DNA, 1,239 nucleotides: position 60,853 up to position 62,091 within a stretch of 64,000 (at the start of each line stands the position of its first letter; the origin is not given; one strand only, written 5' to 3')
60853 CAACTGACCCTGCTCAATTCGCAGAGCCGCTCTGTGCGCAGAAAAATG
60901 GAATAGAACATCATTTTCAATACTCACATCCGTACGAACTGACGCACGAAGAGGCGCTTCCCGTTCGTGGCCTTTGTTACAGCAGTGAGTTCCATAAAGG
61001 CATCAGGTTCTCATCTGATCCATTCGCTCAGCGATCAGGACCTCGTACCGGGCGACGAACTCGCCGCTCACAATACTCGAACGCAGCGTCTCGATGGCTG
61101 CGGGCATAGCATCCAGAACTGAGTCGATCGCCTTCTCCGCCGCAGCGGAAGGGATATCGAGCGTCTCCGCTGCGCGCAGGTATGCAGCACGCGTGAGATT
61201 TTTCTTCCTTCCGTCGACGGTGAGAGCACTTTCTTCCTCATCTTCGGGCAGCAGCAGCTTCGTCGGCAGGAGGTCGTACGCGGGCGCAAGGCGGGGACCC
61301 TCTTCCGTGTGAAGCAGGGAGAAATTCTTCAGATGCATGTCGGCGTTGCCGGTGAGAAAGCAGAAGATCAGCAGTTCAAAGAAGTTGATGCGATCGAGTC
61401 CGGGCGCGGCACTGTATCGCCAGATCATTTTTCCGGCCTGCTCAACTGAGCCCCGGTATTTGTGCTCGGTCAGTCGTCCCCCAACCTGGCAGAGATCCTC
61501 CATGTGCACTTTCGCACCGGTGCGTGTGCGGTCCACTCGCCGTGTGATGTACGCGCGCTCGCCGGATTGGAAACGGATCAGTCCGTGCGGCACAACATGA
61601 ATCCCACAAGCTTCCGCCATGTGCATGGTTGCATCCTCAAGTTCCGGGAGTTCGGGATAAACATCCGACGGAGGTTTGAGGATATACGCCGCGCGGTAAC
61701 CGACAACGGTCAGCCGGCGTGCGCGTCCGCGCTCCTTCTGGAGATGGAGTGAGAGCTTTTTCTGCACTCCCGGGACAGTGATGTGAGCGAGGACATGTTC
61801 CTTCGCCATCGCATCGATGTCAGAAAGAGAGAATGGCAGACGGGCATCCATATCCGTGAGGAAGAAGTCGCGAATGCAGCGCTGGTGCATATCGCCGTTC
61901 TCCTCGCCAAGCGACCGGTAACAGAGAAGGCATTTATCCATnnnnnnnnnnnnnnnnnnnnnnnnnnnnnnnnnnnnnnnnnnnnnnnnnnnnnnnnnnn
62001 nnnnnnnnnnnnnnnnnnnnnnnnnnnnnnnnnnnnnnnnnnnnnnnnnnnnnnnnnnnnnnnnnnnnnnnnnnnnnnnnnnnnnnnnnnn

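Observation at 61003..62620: Tripartite HipB / HipS / HipT-like toxin-antitoxin locus with a textbook σ70 promoter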

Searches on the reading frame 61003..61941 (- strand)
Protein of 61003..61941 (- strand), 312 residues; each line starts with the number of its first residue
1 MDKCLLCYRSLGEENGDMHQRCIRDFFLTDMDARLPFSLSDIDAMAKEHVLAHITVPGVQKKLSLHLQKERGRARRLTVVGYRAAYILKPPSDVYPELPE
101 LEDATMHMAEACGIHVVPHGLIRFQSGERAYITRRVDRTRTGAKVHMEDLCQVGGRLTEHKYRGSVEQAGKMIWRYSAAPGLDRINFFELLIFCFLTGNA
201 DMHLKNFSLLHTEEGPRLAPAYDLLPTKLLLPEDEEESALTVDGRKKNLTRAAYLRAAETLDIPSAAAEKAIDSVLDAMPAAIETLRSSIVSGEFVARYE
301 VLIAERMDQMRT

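Call 6: search_protein_families(library=pfam, proteins=[window:61006-61941:-], max_evalue=0.1)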
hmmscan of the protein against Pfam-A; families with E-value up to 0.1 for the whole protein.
window:61006-61941:- (312 aa): 1 family
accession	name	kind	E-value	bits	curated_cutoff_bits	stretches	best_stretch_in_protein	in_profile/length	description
PF07804.18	HipA_C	-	9.9e-47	159.8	30.5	1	55-282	2-212/213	HipA-like C-terminal domain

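Call 7: search_protein_families(library=ncbifam, proteins=[window:61006-61941:-], max_evalue=0.1)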
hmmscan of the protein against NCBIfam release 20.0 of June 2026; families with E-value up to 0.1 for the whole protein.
window:61006-61941:- (312 aa): 1 family
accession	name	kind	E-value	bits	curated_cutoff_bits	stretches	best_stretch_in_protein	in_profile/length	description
NF007297.0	PRK09775.1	equivalog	7.9e-07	28.2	401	1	190-235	334-379/446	type II toxin-antitoxin system HipA family toxin YjjJ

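Call 9: search_solved_structures(query=window:61006-61941:-, max_evalue=0.01, show_alignments=4)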
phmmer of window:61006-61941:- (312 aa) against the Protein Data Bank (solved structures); distinct sequences matched with E-value up to 0.01: 16.
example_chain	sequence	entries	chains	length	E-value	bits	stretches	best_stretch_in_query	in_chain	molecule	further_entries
8ezr_B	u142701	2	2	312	8.3e-44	153.3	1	34-308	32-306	HipT(Lp)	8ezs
7vkb_A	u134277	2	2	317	8.7e-44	153.3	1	34-308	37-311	HipA_C domain-containing protein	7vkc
7wcf_A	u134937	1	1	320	3.3e-43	151.4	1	34-308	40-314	HipA_C domain-containing protein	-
7ab4_C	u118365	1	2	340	1.4e-17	67.2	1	53-226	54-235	HipA_C domain-containing protein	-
7ab3_C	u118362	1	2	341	1.7e-17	67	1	54-226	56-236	HipA_C domain-containing protein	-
7ab5_C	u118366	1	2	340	8.3e-17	64.7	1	53-225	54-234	HipA_C domain-containing protein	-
4pu5_A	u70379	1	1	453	8.7e-07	31.8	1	54-265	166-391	Toxin-antitoxin system toxin HipA family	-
4pu3_A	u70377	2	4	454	8.8e-07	31.8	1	54-265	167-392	Toxin-antitoxin system toxin HipA family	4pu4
3tpd_A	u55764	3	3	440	3.1e-06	30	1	109-290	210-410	Serine/threonine-protein kinase HipA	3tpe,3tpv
2wiu_A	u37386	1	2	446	3.5e-06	29.8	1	110-290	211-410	PROTEIN HIPA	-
3hzi_A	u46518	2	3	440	2.1e-05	27.3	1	109-290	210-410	Protein hipA | Serine/threonine-protein kinase HipA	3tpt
3tpb_A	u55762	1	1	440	2.2e-05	27.2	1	111-290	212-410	Serine/threonine-protein kinase HipA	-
4yg7_D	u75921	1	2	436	2.3e-05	27.2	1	110-290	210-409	Serine/threonine-protein kinase HipA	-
3fbr_A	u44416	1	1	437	2.3e-05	27.2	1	110-290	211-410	Serine/threonine-protein kinase toxin HipA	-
3dnt_A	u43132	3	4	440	2.3e-05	27.1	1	110-290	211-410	Protein hipA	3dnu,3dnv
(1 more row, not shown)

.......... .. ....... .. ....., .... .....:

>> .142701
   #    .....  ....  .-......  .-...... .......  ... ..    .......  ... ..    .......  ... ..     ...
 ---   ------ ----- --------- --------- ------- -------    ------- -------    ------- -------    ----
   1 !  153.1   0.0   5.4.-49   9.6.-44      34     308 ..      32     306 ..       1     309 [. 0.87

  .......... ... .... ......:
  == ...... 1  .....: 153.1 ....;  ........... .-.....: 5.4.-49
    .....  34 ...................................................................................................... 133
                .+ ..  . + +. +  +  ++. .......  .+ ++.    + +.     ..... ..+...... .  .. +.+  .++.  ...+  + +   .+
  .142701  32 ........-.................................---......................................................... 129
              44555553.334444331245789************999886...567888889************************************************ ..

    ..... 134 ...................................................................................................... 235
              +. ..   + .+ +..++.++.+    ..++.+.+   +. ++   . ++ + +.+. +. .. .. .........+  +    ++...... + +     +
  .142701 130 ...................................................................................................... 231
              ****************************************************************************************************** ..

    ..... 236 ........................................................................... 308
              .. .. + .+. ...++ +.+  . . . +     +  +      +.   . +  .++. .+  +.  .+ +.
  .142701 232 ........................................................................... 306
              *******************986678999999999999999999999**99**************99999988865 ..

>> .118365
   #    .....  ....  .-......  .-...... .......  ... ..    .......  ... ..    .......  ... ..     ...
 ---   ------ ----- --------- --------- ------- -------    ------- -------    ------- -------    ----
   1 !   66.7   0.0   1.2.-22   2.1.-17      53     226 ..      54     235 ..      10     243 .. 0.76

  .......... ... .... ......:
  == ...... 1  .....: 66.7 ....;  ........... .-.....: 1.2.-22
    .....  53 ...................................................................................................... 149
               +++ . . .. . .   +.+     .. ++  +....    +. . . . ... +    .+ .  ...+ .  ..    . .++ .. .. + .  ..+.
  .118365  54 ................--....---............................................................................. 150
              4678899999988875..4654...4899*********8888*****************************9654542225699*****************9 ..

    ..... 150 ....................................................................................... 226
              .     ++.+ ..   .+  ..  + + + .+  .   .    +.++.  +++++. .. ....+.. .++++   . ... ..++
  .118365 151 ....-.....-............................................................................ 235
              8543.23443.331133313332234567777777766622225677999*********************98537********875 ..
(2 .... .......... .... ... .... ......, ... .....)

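Call 16: find_homologous_proteins(query=window:61006-61941:-, max_evalue=1e-10)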
Query window:61006-61941:- (312 aa): 8000 proteins with E <= 1e-10 among 8000 candidates; the best 120 are listed.
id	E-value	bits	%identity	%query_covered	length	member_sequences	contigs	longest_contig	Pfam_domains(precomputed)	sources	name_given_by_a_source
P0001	3.3e-197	672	96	100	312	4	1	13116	PF07804.19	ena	-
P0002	9.7e-183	624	88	99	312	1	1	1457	PF07804.19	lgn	-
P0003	8.3e-170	582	82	100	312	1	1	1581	PF07804.19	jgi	jgi:serine/threonine-protein kinase HipA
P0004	6.4e-144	497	72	100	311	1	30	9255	PF07804.19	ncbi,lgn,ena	-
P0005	2.4e-139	482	71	98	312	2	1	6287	PF07804.19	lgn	-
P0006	7.8e-138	477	68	99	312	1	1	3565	PF07804.19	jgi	jgi:serine/threonine-protein kinase HipA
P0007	1.9e-135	469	69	98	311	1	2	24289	PF07804.19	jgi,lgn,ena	-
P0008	1.5e-122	427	75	81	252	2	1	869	PF07804.19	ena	-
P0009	1.8e-122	426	63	100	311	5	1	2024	PF07804.19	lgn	-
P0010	4.9e-104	366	55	99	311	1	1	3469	PF07804.19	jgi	jgi:serine/threonine-protein kinase HipA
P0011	3.2e-101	357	54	99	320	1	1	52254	PF07804.19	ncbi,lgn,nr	ncbi:MAG: HipA domain-containing protein [Bacteroidetes bacterium]|nr:HipA domain-containing protein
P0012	1.5e-98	348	53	99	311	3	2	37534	PF07804.19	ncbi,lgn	ncbi:MAG: HipA domain-containing protein [Bacteroidota bacterium]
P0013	3.5e-93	330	53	98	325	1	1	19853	PF07804.19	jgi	jgi:serine/threonine-protein kinase HipA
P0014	4.7e-91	323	52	99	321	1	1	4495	PF07804.19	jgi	jgi:serine/threonine-protein kinase HipA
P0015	4.5e-90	320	49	100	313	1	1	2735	PF07804.19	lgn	-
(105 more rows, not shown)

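Call 18: find_encoding_contigs(protein=P0001, flank=6000, max_places=3)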
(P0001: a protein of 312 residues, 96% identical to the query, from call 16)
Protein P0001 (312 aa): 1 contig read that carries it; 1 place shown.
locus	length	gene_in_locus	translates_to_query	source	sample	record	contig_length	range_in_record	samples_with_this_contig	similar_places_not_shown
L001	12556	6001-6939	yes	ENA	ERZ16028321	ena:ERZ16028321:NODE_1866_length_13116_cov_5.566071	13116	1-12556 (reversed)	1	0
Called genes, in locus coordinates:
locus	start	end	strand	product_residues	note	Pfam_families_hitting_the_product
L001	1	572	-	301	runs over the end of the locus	PF00294:PfkB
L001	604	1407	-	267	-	PF00459:Inositol_P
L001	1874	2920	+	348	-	PF00365:PFK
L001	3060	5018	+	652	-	PF00128:Alpha-amylase (weak), PF14701:hDGE_amylase (weak)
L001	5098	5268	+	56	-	-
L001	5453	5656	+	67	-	PF13560:HTH_31, PF12844:HTH_19 (weak), PF01381:HTH_3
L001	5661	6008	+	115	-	PF13657:Couple_hipA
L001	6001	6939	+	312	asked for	PF07804:HipA_C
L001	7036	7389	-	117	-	-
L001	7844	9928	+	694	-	PF13229:Beta_helix (weak)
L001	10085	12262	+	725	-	PF15902:Sortilin-Vps10 (faint), PF02012:BNR (faint), PF15899:BNR_6 (faint)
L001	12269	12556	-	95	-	?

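Call 20: find_related_loci(query=A1, collection=genome_contigs, flank=3000)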
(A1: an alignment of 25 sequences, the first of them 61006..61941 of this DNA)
Query A1 (312 aa) in genome_contigs; peptide patterns used: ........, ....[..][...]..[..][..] (x = any residue, [..] = any of these).
600 stretches matched a pattern (row limit reached: there are more); 598 encode a relative of the query (tblastn E <= 1e-3); the best 80 are kept; 80 distinct loci.
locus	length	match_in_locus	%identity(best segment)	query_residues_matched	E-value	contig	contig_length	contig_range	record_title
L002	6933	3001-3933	49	3-310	7e-96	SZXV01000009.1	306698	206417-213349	MAG: Chlorobium sp. isolate L227-S-6D L227_S_6D_8, whole genome shotgun sequence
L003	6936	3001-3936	49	1-310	4e-95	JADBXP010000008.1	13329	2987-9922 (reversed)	MAG: Chitinophagaceae bacterium isolate M043S1SP1A08QC M043S1_8, whole genome shotgun sequence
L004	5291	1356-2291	48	1-310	2e-94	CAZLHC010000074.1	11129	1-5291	MAG TPA_asm: uncultured Paludibacter sp. isolate SRP263991_co7_18 genome assembly, contig: NODE_11715_length_11129_cov_1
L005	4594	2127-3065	48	2-312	3e-94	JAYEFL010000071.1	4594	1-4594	MAG: Bacteroidota bacterium isolate MAG274 MAG274_71, whole genome shotgun sequence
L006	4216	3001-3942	48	1-312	4e-93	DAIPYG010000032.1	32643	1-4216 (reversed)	MAG TPA_asm: Bacteroidota bacterium isolate CTOTU2451 NODE_589_length_32643_cov_5.475298, whole genome shotgun sequence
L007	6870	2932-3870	47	1-311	5e-93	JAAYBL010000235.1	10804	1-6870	MAG: Bacteroidales bacterium isolate AS06rmzACSIP_31 503819_AS06, whole genome shotgun sequence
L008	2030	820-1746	47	1-307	9e-97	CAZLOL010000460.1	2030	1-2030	MAG TPA_asm: uncultured Ignavibacteriaceae bacterium isolate SRP173033_co1_9 genome assembly, contig: NODE_192174_length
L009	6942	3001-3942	49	3-311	3e-92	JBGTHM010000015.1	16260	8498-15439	MAG: Fibrobacteria bacterium isolate JTS-RE239 k141_9962168, whole genome shotgun sequence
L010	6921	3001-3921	49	3-306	6e-92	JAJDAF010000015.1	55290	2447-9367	MAG: candidate division KSB1 bacterium isolate OFTM356 OFTM356_14, whole genome shotgun sequence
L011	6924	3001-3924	49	1-306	3e-91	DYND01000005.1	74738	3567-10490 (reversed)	MAG TPA_asm: Chlorobium chlorochromatii isolate SulCav_FS08_3_46_26 SulCav_FS08_3_63_length_74738_cov_17_151909, whole g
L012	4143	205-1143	46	1-311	3e-91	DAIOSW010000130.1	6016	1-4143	MAG TPA_asm: Prevotella sp. isolate CTOTU1921 NODE_5357_length_6016_cov_5.046133, whole genome shotgun sequence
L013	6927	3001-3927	48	3-311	3e-91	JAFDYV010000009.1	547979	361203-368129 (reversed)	MAG: Bacteroidetes bacterium isolate SZAS-64 BACT-TMP-16__9__length-547979, whole genome shotgun sequence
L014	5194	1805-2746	46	1-311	6e-91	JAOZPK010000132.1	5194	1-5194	MAG: Candidatus Cloacimonadota bacterium isolate GMC4.metabat2.199_sub GMC4_31344_length_5194_cov_11.035415, whole genom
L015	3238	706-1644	46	1-312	5e-92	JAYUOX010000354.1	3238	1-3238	MAG: Cytophagales bacterium isolate GL106_DN_concoct_198 GL106_DN_concoct_198_353, whole genome shotgun sequence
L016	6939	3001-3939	46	1-310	1e-90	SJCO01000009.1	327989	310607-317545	Puteibacter caeruleilacunae strain JC036 scaffold_8, whole genome shotgun sequence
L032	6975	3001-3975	44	3-310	4e-88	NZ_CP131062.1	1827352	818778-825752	Methanimicrococcus stummii strain Es2 chromosome, complete genome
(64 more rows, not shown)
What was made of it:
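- The family is patchily spread over many phyla and reaches a methanogenic archaeon, L032 (call 20).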

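Call 45: list_cluster_members(proteins=[window:61006-61941:-, P0004, P0007, window:31716-33815:+])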
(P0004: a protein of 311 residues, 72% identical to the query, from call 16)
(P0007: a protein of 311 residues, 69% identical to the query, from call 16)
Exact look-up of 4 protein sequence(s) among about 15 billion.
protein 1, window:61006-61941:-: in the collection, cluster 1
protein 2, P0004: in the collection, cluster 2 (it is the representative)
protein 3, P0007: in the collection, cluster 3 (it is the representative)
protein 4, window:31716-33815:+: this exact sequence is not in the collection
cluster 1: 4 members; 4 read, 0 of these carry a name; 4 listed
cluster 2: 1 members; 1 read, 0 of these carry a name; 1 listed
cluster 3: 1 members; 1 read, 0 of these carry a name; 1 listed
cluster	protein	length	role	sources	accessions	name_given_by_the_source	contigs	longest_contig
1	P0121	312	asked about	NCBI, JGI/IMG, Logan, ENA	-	-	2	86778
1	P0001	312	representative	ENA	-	-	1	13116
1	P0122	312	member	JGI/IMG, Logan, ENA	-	-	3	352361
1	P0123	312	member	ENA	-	-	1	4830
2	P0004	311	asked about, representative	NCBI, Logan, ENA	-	-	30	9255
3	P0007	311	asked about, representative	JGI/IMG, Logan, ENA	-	-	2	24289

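Call 46: find_encoding_contigs(protein=window:61003-61941:-, flank=4000, max_places=4)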
Protein window:61003-61941:- (312 aa): 2 contigs read that carry it; 2 places shown.
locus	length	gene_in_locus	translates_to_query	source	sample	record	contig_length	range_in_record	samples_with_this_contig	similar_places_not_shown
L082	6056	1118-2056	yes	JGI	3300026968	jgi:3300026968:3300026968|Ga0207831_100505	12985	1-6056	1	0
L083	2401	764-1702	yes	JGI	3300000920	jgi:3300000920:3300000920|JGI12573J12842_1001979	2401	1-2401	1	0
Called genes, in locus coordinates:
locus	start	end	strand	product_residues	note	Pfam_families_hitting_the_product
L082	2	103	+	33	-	?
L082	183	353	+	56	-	-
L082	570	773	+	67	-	PF13560:HTH_31, PF12844:HTH_19 (weak), PF01381:HTH_3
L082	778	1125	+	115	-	PF13657:Couple_hipA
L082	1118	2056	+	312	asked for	PF07804:HipA_C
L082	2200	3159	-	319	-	PF00924:MS_channel_2nd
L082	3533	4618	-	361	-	PF02333:Phytase (faint)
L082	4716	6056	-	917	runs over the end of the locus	PF13620:CarboxypepD_reg, PF13715:CarbopepD_reg_2, PF07715:Plug, PF00593:TonB_dep_Rec_b-barrel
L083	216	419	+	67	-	PF13560:HTH_31, PF12844:HTH_19 (weak), PF01381:HTH_3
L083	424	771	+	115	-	PF13657:Couple_hipA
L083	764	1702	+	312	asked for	PF07804:HipA_C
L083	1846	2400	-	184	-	?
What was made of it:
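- Tried and rejected: The exact contig was found through the protein look-up instead (calls 45, 46).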

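Call 47: find_encoding_contigs(protein=P0122, flank=6000, max_places=4)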
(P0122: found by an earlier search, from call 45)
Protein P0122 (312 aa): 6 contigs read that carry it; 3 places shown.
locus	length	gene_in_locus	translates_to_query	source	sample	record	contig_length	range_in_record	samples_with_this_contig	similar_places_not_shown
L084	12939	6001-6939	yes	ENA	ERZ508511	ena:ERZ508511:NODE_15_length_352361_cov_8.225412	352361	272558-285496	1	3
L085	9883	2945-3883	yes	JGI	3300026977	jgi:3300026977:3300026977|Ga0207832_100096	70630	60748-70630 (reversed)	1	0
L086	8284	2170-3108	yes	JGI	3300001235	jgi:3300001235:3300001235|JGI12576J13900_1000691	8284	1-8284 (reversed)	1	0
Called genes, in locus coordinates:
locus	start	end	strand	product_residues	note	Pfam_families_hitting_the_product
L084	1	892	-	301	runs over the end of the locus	PF00294:PfkB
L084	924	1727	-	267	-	PF00459:Inositol_P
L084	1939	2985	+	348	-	PF00365:PFK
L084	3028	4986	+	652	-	PF00128:Alpha-amylase (weak), PF14701:hDGE_amylase (weak)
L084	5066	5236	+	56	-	-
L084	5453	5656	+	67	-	PF13560:HTH_31, PF12844:HTH_19 (weak), PF01381:HTH_3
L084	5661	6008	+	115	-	PF13657:Couple_hipA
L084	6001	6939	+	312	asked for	PF07804:HipA_C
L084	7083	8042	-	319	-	PF00924:MS_channel_2nd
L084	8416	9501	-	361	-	PF02333:Phytase (faint)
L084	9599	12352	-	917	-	PF13620:CarboxypepD_reg, PF13715:CarbopepD_reg_2, PF07715:Plug, PF00593:TonB_dep_Rec_b-barrel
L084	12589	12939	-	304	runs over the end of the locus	PF13650:Asp_protease_2, PF13975:gag-asp_proteas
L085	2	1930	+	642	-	?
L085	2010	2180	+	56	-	-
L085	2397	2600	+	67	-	PF13560:HTH_31, PF12844:HTH_19 (weak), PF01381:HTH_3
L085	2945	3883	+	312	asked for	PF07804:HipA_C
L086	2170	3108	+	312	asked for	PF07804:HipA_C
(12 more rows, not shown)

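Call 49: find_encoding_contigs(protein=P0004, flank=3000, max_places=2)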
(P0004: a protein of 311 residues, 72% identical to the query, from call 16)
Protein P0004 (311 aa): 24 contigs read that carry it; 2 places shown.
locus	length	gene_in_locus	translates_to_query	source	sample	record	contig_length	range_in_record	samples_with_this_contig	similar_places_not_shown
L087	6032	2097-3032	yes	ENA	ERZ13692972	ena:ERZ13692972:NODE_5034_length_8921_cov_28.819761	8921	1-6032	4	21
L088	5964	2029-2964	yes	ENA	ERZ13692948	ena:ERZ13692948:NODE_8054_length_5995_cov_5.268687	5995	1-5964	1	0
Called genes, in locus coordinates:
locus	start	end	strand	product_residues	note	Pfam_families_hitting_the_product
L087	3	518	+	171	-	?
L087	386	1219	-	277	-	-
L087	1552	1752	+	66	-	PF13560:HTH_31, PF12844:HTH_19 (weak), PF01381:HTH_3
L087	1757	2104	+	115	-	PF13657:Couple_hipA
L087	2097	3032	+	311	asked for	PF07804:HipA_C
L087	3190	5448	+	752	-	-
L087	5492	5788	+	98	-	-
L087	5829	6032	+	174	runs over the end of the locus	PF18962:Por_Secre_tail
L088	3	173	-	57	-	?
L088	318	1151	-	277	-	-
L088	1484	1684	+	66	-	PF13560:HTH_31, PF12844:HTH_19 (weak), PF01381:HTH_3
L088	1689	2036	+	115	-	PF13657:Couple_hipA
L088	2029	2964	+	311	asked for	PF07804:HipA_C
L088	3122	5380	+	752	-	-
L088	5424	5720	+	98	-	-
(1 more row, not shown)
